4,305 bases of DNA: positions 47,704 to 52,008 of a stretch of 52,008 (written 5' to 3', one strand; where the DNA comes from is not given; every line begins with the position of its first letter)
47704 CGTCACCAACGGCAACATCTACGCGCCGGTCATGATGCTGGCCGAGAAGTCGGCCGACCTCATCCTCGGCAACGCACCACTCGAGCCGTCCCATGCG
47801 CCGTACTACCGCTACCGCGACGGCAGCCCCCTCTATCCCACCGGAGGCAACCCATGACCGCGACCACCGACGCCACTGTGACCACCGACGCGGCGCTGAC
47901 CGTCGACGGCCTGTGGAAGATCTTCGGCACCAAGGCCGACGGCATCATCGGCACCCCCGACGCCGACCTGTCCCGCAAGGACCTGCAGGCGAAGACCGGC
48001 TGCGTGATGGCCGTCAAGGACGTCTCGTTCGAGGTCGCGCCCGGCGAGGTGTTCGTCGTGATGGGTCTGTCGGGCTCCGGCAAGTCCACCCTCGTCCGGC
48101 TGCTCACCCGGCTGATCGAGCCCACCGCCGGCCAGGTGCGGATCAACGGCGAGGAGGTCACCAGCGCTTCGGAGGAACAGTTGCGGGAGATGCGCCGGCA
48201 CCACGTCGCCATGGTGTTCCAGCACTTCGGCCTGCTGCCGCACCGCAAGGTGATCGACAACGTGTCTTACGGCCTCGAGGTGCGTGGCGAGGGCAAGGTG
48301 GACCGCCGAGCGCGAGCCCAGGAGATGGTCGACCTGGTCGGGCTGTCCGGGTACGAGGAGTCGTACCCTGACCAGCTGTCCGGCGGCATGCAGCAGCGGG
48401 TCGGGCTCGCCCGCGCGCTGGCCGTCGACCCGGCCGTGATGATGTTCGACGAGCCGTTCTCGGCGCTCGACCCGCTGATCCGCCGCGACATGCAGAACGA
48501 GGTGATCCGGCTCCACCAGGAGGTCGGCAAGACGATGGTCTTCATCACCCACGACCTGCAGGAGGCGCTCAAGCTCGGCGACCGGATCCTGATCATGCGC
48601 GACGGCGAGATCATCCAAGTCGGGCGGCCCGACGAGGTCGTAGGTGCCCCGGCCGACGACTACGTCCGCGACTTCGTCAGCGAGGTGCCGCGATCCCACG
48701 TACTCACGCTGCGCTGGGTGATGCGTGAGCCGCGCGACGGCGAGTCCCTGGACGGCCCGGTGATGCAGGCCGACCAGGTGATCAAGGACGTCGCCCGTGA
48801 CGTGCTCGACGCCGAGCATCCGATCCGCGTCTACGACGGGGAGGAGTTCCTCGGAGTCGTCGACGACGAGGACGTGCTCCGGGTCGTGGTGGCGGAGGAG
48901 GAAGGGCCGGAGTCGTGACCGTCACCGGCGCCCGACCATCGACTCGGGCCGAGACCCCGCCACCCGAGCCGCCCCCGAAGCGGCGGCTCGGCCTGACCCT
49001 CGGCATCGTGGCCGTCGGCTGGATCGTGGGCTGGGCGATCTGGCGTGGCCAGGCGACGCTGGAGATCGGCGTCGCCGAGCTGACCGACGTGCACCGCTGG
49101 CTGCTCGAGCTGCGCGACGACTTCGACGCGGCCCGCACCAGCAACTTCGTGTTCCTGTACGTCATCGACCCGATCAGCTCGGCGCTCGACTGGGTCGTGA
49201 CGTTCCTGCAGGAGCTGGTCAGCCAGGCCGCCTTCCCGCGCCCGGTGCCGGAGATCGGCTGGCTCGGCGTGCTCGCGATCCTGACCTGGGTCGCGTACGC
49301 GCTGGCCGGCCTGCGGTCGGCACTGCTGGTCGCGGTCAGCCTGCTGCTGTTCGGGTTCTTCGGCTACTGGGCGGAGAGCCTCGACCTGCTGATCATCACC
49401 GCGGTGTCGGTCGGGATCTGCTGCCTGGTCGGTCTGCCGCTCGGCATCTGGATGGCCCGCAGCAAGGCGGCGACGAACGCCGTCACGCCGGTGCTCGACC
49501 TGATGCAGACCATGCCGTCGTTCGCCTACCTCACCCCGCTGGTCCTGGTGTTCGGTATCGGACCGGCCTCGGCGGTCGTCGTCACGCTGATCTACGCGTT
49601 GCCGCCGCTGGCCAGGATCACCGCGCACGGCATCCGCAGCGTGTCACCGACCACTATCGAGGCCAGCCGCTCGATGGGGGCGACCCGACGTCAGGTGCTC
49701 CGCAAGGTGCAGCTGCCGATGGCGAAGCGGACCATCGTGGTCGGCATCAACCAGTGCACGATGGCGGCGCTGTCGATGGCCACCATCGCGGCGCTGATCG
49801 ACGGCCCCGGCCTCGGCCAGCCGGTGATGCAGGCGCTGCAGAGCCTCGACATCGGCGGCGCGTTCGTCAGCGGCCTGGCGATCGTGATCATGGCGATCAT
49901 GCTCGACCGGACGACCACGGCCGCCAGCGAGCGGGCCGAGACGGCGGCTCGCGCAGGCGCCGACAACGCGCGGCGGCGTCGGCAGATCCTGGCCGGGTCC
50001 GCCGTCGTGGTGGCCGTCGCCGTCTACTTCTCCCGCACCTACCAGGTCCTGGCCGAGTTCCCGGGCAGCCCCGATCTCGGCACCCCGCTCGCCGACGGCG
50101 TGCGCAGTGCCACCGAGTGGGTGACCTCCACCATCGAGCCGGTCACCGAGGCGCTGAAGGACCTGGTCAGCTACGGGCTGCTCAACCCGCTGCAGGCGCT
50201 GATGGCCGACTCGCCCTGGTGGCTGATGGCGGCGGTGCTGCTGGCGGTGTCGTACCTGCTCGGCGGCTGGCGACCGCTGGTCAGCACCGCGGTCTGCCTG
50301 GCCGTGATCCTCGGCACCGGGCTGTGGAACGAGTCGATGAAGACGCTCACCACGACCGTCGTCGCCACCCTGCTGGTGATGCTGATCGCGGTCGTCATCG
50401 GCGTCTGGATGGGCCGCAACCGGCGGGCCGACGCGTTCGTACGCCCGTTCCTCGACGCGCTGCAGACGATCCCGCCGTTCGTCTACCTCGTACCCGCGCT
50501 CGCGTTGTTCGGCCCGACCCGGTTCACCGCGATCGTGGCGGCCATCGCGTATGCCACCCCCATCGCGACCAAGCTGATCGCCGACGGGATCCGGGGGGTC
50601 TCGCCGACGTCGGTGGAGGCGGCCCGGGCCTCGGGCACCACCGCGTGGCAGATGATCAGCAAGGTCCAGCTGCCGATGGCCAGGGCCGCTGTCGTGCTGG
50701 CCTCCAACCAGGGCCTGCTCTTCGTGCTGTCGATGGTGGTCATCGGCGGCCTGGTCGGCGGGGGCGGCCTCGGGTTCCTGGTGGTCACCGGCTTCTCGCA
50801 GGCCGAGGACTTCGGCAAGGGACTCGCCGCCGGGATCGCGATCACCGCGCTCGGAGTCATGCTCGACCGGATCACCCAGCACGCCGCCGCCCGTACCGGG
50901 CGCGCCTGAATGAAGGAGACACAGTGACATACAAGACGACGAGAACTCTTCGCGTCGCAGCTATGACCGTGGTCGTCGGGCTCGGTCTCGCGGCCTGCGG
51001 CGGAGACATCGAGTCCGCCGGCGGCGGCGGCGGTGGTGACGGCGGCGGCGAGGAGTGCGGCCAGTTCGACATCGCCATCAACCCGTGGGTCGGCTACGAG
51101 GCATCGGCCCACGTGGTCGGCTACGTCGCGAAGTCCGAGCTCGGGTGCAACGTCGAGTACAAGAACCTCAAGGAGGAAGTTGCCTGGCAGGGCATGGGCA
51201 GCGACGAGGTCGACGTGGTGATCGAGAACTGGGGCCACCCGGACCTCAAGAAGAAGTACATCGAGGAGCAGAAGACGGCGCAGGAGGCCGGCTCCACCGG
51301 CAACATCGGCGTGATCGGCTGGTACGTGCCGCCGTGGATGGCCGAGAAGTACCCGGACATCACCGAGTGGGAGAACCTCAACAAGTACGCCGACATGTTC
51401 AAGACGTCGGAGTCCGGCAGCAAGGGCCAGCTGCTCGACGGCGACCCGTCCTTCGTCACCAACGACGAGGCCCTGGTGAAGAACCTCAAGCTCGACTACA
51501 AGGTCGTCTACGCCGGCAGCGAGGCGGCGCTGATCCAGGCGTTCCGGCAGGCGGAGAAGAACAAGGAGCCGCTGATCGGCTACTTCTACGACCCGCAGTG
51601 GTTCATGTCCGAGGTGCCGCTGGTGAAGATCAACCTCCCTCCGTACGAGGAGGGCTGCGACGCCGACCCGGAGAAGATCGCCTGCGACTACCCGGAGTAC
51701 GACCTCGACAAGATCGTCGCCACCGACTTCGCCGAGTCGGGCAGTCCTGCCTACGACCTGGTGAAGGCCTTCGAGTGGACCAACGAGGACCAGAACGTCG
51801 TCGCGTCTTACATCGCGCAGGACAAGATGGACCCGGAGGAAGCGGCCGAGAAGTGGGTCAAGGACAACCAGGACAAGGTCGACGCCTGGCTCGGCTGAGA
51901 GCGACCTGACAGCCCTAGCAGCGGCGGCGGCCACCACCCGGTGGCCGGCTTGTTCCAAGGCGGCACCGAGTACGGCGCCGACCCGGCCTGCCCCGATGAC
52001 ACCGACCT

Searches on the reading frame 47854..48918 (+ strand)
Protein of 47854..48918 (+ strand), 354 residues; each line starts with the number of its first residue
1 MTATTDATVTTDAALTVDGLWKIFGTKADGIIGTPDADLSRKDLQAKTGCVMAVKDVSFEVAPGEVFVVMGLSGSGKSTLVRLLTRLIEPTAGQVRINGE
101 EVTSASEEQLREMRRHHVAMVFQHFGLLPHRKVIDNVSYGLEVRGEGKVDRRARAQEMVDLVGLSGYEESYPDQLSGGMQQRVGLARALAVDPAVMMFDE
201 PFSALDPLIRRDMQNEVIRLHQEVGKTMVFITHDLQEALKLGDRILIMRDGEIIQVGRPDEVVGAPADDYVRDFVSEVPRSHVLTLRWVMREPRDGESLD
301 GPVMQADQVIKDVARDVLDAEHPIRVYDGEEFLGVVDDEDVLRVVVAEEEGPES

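Call 8: search_protein_families(library=pfam, proteins=[window:47854-48918:+], max_evalue=0.0001)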
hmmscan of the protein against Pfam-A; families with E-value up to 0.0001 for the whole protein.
window:47854-48918:+ (354 aa): 2 families
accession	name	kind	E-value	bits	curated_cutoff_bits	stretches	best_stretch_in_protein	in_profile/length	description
PF00005.33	ABC_tran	-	5e-35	121.5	25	1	54-202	1-136/137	ABC transporter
PF13304.12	AAA_21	-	3.9e-06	27.6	27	0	159-234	223-299/304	AAA domain, putative AbiEii toxin, Type IV TA system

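Call 44: search_protein_families(library=ncbifam, proteins=[window:47854-48918:+], max_evalue=0.00001)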
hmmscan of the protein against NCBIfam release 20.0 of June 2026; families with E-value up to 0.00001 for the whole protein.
window:47854-48918:+ (354 aa): 186 families (the best 25 are shown)
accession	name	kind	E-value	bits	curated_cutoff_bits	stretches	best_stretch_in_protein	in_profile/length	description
TIGR01186.1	proV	subfamily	1.1e-107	360.4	326.6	1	47-341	2-294/363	betaine/proline/choline family ABC transporter ATP-binding protein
TIGR03415.1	ABC_choXWV_ATP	equivalog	2.2e-102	342.9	483.75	1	22-306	8-296/382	choline ABC transporter ATP-binding protein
NF007480.0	PRK10070.1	equivalog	3.3e-97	325.8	444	1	15-351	5-338/400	glycine betaine/L-proline ABC transporter ATP-binding protein ProV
TIGR00968.1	3a0106s01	subfamily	9.9e-70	234.7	342.75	1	43-278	5-234/237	sulfate ABC transporter ATP-binding protein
TIGR03265.1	PhnT2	equivalog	3e-68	230.6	457.7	1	39-278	5-238/353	putative 2-aminoethylphosphonate ABC transporter ATP-binding protein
TIGR01187.1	potA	subfamily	3.6e-65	220.2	355.6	1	70-279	2-205/325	polyamine ABC transporter ATP-binding protein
TIGR03258.1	PhnT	equivalog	1.8e-63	214.8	499.15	1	44-276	14-241/359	2-aminoethylphosphonate ABC transport system ATP-binding subunit PhnT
NF006987.0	PRK09452.1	equivalog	1.2e-61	208.6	482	1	52-279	31-252/378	spermidine/putrescine ABC transporter ATP-binding protein PotA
NF040840.2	tungstate_WtpC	equivalog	3.1e-61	207.6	440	1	53-275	15-231/347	tungstate ABC transporter ATP-binding protein WtpC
NF008513.0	PRK11432.1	equivalog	1.4e-60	205.1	496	1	42-277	10-239/351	ferric ABC transporter ATP-binding protein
NF008653.0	PRK11650.1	subfamily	3.1e-60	204.1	432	1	49-277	15-237/357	sn-glycerol-3-phosphate ABC transporter ATP-binding protein UgpC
NF043075.1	MMSYN1_0197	equivalog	1.5e-58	198.4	550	1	48-277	12-235/341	spermidine/putrescine ABC transporter ATP-binding protein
NF040933.2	ABC_arch_GlcV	equivalog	2.5e-58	197.7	450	1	44-278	12-245/357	glucose ABC transporter ATP-binding protein GlcV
NF008105.0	PRK10851.1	equivalog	1e-57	195.5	502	1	53-280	17-242/362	sulfate/thiosulfate ABC transporter ATP-binding protein CysA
NF007027.0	PRK09493.1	equivalog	6.5e-57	192.6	379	1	43-278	6-239/240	glutamine ABC transporter ATP-binding protein GlnQ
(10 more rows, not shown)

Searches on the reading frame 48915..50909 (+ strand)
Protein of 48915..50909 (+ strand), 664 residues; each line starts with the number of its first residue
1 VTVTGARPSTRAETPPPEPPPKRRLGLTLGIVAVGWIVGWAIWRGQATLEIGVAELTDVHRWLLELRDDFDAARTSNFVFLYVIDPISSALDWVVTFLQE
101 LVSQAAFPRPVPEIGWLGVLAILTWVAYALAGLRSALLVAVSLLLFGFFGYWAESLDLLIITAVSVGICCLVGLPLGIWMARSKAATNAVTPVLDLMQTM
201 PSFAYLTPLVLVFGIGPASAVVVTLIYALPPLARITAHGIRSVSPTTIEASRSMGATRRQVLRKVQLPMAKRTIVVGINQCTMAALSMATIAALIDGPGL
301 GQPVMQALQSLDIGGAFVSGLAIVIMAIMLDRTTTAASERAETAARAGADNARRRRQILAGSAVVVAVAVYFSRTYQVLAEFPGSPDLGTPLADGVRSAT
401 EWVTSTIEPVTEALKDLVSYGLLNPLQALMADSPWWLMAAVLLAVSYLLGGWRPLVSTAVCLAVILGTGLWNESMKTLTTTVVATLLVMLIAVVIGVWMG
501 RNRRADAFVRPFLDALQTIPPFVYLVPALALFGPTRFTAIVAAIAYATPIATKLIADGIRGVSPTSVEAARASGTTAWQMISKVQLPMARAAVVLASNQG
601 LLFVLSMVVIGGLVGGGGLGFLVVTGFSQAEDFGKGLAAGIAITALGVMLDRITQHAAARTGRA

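Call 8: search_protein_families(library=pfam, proteins=[window:48915-50909:+], max_evalue=0.0001)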
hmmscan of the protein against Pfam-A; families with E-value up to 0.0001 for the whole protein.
window:48915-50909:+ (664 aa): 1 family
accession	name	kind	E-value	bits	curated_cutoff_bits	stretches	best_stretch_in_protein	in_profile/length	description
PF00528.27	BPD_transp_1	-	1.2e-43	149.4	26.4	2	173-329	1-166/184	Binding-protein-dependent transport system inner membrane component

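Call 44: search_protein_families(library=ncbifam, proteins=[window:48915-50909:+], max_evalue=0.00001)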
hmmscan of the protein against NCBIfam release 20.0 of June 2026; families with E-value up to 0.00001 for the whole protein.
window:48915-50909:+ (664 aa): 15 families
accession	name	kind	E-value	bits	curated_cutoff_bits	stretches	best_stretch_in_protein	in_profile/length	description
TIGR03416.1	ABC_choXWV_perm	equivalog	1.2e-111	372.5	363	2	83-333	17-266/267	choline ABC transporter permease subunit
NF008196.0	PRK10952.1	equivalog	1.8e-106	356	439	2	85-339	85-330/356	glycine betaine/L-proline ABC transporter permease ProW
NF007545.0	PRK10160.1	equivalog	1.1e-24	87.4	342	2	153-336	81-262/275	taurine ABC transporter permease TauC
TIGR01097.1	PhnE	equivalog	2.9e-22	79.3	216.7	2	470-656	57-246/252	phosphonate ABC transporter, permease protein PhnE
NF040733.1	ABC_perm_U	equivalog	2.7e-19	69.7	295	2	167-314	70-218/251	ABC transporter permease subunit SaoP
TIGR01183.1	ntrB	equivalog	3.7e-16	59.4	209.05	2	162-332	26-197/202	nitrate ABC transporter permease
TIGR00974.1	3a0107s02c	equivalog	2.6e-13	49.8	193.45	2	152-278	53-190/272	phosphate ABC transporter permease PstA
TIGR02138.1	phosphate_pstC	equivalog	4.6e-13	48.9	196.45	0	160-283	71-218/296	phosphate ABC transporter permease subunit PstC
NF008049.0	PRK10782.1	subfamily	5.9e-13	49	212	2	159-305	17-177/217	methionine ABC transporter permease MetI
TIGR02141.1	modB_ABC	equivalog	1.8e-10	40.8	182.6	1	218-278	81-141/208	molybdate ABC transporter permease subunit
NF008470.0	PRK11365.1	equivalog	2.1e-10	40.5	347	1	164-329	71-234/263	aliphatic sulfonate ABC transporter permease SsuC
TIGR01581.1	Mo_ABC_porter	hypoth_equivalog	1.6e-09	37.6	210.3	0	218-278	103-164/225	ABC transporter permease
NF043080.1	MMSYN1_0166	equivalog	3.6e-07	29.4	370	0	470-552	98-179/307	oligopeptide ABC transporter permease OppC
NF007044.0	PRK09497.1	equivalog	1.5e-06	27.9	348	0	218-330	150-268/285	spermidine/putrescine ABC transporter permease PotB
NF007047.0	PRK09500.1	equivalog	5.4e-06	26.2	326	0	475-624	61-216/257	spermidine/putrescine ABC transporter permease PotC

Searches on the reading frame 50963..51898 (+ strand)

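Call 9: search_protein_families(library=pfam, proteins=[window:50963-51898:+], max_evalue=0.0001)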
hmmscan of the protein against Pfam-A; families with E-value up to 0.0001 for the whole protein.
window:50963-51898:+ (311 aa): 1 family
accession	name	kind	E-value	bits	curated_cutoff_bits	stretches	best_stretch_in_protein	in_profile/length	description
PF04069.17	OpuAC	-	1.2e-40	140.2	21.2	1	37-300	5-256/257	Substrate binding domain of ABC-type glycine betaine transport system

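Call 44: search_protein_families(library=ncbifam, proteins=[window:50963-51898:+], max_evalue=0.00001)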
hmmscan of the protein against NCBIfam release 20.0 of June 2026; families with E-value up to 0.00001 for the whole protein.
window:50963-51898:+ (311 aa): 2 families
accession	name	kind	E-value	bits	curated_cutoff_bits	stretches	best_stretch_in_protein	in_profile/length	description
TIGR03414.1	ABC_choline_bnd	subfamily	3.9e-14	52.6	379.05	1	30-310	6-272/291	choline ABC transporter substrate-binding protein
NF008334.0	PRK11119.1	equivalog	2.7e-07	30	215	1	57-310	52-323/331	glycine betaine/L-proline ABC transporter substrate-binding protein ProX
